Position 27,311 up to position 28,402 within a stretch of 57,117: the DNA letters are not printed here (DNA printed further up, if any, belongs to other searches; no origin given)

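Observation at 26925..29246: attP-proximal five-gene cargo cassette of low-complexity, Cys-rich and BclA-CTD-like proteins (possible spore- or cell-surface remodelling)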

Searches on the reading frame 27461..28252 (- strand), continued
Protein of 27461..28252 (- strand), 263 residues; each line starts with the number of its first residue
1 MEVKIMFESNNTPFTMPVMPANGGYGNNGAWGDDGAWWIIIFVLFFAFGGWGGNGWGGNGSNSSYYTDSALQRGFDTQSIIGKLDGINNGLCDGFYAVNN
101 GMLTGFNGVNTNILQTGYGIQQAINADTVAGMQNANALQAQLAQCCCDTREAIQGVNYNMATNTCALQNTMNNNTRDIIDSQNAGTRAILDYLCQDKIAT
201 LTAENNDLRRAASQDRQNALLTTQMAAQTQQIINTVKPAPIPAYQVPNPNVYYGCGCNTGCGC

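Call 79: search_protein_families(library=ncbifam, proteins=[L038:8366-8896:-, L038:6595-7332:+, L038:5727-6635:+, L037:7480-8841:+, L038:2995-4869:+, L038:7828-8376:+, L038:7480-7788:+], max_evalue=0.00001)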
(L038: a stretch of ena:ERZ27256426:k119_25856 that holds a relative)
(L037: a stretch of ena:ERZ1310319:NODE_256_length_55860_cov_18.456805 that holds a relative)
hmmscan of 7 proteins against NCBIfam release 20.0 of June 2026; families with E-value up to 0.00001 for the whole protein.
L038:8366-8896:- (176 aa): 44 families (the best 25 are shown)
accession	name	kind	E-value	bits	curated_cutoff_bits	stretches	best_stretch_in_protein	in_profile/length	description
NF006071.0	PRK08215.1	equivalog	2.7e-82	276.2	372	1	11-174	94-257/258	RNA polymerase sporulation sigma factor SigG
TIGR02850.1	spore_sigG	equivalog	9.4e-79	264.4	457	1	11-173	91-253/254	RNA polymerase sporulation sigma factor SigG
TIGR02885.1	spore_sigF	equivalog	3e-61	207.2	321.45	1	11-174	68-231/231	RNA polymerase sporulation sigma factor SigF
NF004052.0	PRK05572.1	subfamily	4.5e-60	203.3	311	1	11-174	89-250/252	SigF/SigG family RNA polymerase sporulation sigma factor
TIGR02980.1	SigBFG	subfamily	8.4e-55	185.9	234.35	1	11-173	60-225/227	SigB/SigF/SigG family RNA polymerase sigma factor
NF005514.0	PRK07122.1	subfamily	1.6e-30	106.2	372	1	10-173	96-262/264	RNA polymerase sigma factor SigF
TIGR02941.1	Sigma_B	equivalog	3.6e-28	98.7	315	1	9-171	84-250/255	RNA polymerase sigma factor SigB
NF005644.0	PRK07408.1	subfamily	4.1e-23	82.3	261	1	10-174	84-253/258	RNA polymerase sigma factor SigF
TIGR02479.1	FliA_WhiG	subfamily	2.3e-20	73.3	189.6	1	15-174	60-223/224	FliA/WhiG family RNA polymerase sigma factor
TIGR02937.1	sigma70-ECF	superfamily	5.7e-18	65.1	42.9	1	11-173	56-164/165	sigma-70 family RNA polymerase sigma factor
NF006158.0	PRK08301.1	equivalog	8.6e-17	61.4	339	1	83-171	137-234/241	RNA polymerase sporulation sigma factor SigE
TIGR02835.1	spore_sigmaE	equivalog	1.4e-15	57.4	348.6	1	84-171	131-227/234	RNA polymerase sporulation sigma factor SigE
NF004935.0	PRK06288.1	equivalog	1.2e-14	54.6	343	1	30-175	110-263/270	RNA polymerase sigma factor WhiG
NF005809.0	PRK07670.1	equivalog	3.3e-14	53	326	1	30-174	100-250/255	FliA/WhiG family RNA polymerase sigma factor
TIGR02997.1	Sig70-cyanoRpoD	subfamily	4.9e-14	52.3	384.5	1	27-171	148-298/298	RNA polymerase sigma factor, RpoD/SigA family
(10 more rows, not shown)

L038:6595-7332:+ (245 aa): 48 families (the best 25 are shown)
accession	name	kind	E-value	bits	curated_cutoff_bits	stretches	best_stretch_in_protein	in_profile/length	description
NF006158.0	PRK08301.1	equivalog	1.1e-115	385.1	339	1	22-242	21-238/241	RNA polymerase sporulation sigma factor SigE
TIGR02835.1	spore_sigmaE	equivalog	2.6e-111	370.6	348.6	1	23-242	15-231/234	RNA polymerase sporulation sigma factor SigE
NF004471.0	PRK05803.1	subfamily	2.6e-76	255.9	252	1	29-242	20-229/235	RNA polymerase sporulation sigma factor SigK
TIGR02846.1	spore_sigmaK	equivalog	2.3e-73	246.5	298.65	1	29-241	17-226/227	RNA polymerase sporulation sigma factor SigK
TIGR02980.1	SigBFG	subfamily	1.4e-33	116.5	234.35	2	60-134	2-76/227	SigB/SigF/SigG family RNA polymerase sigma factor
TIGR02937.1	sigma70-ECF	superfamily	2.4e-33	115.1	42.9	1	62-240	2-164/165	sigma-70 family RNA polymerase sigma factor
NF004052.0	PRK05572.1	subfamily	1.6e-32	113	311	2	53-143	24-114/252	SigF/SigG family RNA polymerase sporulation sigma factor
NF006071.0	PRK08215.1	equivalog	2.1e-32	112.8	372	2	43-141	20-117/258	RNA polymerase sporulation sigma factor SigG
TIGR02885.1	spore_sigF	equivalog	2.4e-32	112.6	321.45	2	58-142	8-92/231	RNA polymerase sporulation sigma factor SigF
TIGR02850.1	spore_sigG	equivalog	4.6e-30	104.9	457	2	57-141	30-114/254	RNA polymerase sporulation sigma factor SigG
TIGR02997.1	Sig70-cyanoRpoD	subfamily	6.1e-28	97.9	384.5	2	60-129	73-142/298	RNA polymerase sigma factor, RpoD/SigA family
TIGR02394.1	rpoS_proteo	equivalog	6.8e-28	98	378.7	2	36-126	21-111/285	RNA polymerase sigma factor RpoS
TIGR02393.1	RpoD_Cterm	equivalog_domain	3.1e-26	92.4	354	2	62-124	1-63/238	RNA polymerase sigma factor RpoD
NF005143.0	PRK06596.1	subfamily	3e-25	89.3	241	2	31-133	19-120/285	RNA polymerase factor sigma-32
TIGR02392.1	rpoH_proteo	equivalog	9e-25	87.8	323.1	2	40-133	14-107/270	RNA polymerase sigma factor RpoH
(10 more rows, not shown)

L038:5727-6635:+ (302 aa): 1 family
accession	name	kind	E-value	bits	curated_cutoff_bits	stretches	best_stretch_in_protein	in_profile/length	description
TIGR02854.1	spore_II_GA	equivalog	2e-26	93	209.55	1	5-244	3-275/293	sigma-E processing peptidase SpoIIGA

L037:7480-8841:+ (453 aa): 6 families
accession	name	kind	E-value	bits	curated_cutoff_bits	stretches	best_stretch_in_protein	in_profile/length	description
NF041201.1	recomb_XisF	equivalog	4.8e-32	111.5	375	1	4-443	2-464/465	fdxN element excision recombinase XisF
NF047343.1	SCCmet_CcrB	equivalog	6.9e-32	110.8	900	1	5-164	11-167/542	cassette chromosome recombinase CcrB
NF047344.1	SCCmet_CcrA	equivalog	2e-16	60.2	700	1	2-425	3-418/442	cassette chromosome recombinase CcrA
NF047347.1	SCCmet_CcrC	equivalog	5.3e-15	54.9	900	1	5-160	7-163/558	cassette chromosome recombinase CcrC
NF033518.0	transpos_IS607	equivalog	3e-10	40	110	1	3-128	56-175/187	IS607 family transposase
NF009949.0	PRK13413.1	equivalog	1e-09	38.4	272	1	4-156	3-148/203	master DNA invertase Mpi family serine-type recombinase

L038:2995-4869:+ (624 aa): 4 families
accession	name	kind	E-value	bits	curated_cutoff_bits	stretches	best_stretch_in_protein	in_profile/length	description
NF041201.1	recomb_XisF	equivalog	2.1e-20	73.2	375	1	16-391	4-363/465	fdxN element excision recombinase XisF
NF047343.1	SCCmet_CcrB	equivalog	4.6e-11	42.1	900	1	10-335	6-309/542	cassette chromosome recombinase CcrB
NF049883.1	resolv_YneB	equivalog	2.5e-09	36.9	175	1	13-148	2-136/211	YneB family resolvase-like protein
NF033518.0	transpos_IS607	equivalog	6e-09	35.7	110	1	9-96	52-136/187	IS607 family transposase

L038:7828-8376:+ (182 aa): 2 families
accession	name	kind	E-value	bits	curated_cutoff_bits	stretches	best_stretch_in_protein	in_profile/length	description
NF000145.1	vanZ-F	exception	1.3e-09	38.6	375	1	76-166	73-157/206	glycopeptide resistance protein VanZ-F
NF033125.2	vanZ-A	exception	6e-09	36.2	250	1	73-170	34-130/164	glycopeptide resistance protein VanZ-A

L038:7480-7788:+ (102 aa): 0 families

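Call 81: search_protein_families(library=pfam, proteins=[L019:6823-7227:+, L007:10806-11192:+, L001:7752-8171:+, L040:10048-10593:+, L039:10010-10534:+, L001:8176-9183:+, L007:11189-11839:+, L040:7037-7441:+], max_evalue=0.05)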
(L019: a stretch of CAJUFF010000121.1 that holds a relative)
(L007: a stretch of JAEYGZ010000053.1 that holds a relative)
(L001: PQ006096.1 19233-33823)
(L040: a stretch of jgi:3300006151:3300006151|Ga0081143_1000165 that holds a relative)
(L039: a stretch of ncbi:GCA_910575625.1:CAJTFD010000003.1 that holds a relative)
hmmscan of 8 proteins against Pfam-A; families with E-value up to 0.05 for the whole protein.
L019:6823-7227:+ (134 aa): 1 family
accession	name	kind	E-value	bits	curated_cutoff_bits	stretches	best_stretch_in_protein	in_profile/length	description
PF22514.2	EXPB1_D1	-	0.011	16.5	27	1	69-111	5-49/141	EXPB1-like domain 1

L007:10806-11192:+ (128 aa): 0 families

L001:7752-8171:+ (139 aa): 0 families

L040:10048-10593:+ (181 aa): 6 families
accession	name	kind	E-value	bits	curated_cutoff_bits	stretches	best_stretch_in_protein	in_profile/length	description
PF20203.3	DUF6565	-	0.00034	21.3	24.5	1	66-122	24-84/86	Domain of unknown function (DUF6565)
PF13248.11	Zn_ribbon_3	-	0.0027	17.6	27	1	153-176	3-24/26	zinc-ribbon domain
PF23455.1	DUF7129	-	0.0034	17.5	30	1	147-175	6-34/45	Domain of unknown function (DUF7129)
PF09723.15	Zn_ribbon_8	-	0.0049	17.3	34.4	1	153-178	6-36/41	Zinc ribbon domain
PF08849.17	BrxA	-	0.015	15.5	23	1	66-114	116-166/184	BrxA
PF08792.16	A2L_zn_ribbon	-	0.033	14.3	22.9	0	148-160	17-29/33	A2L zinc ribbon domain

L039:10010-10534:+ (174 aa): 4 families
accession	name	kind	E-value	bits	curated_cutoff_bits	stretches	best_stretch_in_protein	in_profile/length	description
PF08849.17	BrxA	-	0.0007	19.8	23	1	57-106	113-162/184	BrxA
PF23455.1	DUF7129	-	0.016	15.4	30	1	144-169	9-34/45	Domain of unknown function (DUF7129)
PF21349.2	RUBY_RBDX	-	0.016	15.1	26.5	1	147-174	1-28/30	Rubrerythrin, rubredoxin-like domain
PF20203.3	DUF6565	-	0.027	15.2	24.5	1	60-116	24-84/86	Domain of unknown function (DUF6565)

L001:8176-9183:+ (335 aa): 0 families

L007:11189-11839:+ (216 aa): 1 family
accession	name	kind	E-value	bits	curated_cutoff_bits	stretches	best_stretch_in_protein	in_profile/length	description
PF25223.1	DUF7841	-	4.9e-27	94.9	25.2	1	113-210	12-113/114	Domain of unknown function (DUF7841)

L040:7037-7441:+ (134 aa): 0 families

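Call 82: search_solved_structures(query=L019:6823-7227:+, max_evalue=10)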
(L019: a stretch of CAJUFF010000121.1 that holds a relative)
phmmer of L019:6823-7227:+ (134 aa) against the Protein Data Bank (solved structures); distinct sequences matched with E-value up to 10: 0.

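Call 85: find_related_loci(query=L040:4578-5843:+, collection=viral_contigs, flank=10000)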
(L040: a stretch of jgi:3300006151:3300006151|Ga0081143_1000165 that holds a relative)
Query L040:4578-5843:+ (421 aa) in viral_contigs; peptide patterns used: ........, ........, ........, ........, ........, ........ (x = any residue, [..] = any of these).
33 stretches matched a pattern; 32 encode a relative of the query (tblastn E <= 1e-3); 32 distinct loci.
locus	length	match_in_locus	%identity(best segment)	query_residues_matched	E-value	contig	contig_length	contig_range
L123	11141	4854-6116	100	1-421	0e+0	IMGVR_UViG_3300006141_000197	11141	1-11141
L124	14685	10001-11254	85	1-420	0e+0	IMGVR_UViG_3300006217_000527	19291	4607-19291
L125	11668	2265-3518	85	1-420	0e+0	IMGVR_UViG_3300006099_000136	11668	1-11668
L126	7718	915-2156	85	1-416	0e+0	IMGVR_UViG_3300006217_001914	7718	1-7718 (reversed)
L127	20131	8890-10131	85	1-416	0e+0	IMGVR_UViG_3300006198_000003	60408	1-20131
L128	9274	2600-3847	82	1-418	0e+0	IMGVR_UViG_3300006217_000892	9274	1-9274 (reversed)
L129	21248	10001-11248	82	1-418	0e+0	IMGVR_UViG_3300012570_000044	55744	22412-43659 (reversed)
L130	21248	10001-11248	82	1-418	0e+0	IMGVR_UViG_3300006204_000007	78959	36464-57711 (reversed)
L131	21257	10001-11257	81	1-420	0e+0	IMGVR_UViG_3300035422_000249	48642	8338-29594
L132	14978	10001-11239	81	1-415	0e+0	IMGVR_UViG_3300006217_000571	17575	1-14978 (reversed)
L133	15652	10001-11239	81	1-415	0e+0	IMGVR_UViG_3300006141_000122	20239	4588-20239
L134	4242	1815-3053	81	1-415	0e+0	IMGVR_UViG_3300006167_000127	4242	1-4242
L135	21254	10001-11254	81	1-420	0e+0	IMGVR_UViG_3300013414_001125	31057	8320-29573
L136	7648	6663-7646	100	1-328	0e+0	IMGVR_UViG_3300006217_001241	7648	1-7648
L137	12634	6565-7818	79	1-420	0e+0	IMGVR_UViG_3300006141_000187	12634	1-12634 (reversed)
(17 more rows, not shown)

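Call 98: find_encoding_contigs(protein=window:27461-28237:-, flank=8000, max_places=4)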
Protein window:27461-28237:- (258 aa): 24 contigs read that carry it; 4 places shown.
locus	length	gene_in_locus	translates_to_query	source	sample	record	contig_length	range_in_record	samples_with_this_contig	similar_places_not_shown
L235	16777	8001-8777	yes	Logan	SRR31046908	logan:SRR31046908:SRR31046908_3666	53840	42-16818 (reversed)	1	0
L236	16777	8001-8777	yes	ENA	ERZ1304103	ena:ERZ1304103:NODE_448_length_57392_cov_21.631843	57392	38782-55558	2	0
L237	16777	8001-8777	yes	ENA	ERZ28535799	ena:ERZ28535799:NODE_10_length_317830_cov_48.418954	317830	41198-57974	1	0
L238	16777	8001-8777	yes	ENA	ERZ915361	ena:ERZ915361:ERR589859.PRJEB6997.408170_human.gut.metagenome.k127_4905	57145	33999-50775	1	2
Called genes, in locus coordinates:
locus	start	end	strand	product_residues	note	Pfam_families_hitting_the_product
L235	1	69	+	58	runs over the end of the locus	-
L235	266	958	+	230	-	-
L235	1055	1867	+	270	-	PF01555:N6_N4_Mtase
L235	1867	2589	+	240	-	PF01555:N6_N4_Mtase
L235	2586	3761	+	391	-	PF00145:DNA_methylase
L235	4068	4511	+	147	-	-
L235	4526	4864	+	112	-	-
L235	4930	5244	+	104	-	-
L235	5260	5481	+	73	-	-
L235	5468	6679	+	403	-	PF00589:Phage_integrase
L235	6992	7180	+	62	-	-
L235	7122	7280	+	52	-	-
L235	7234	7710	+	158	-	-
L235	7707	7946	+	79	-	-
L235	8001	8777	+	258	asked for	-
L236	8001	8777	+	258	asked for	-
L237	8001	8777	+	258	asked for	-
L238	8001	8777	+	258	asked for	-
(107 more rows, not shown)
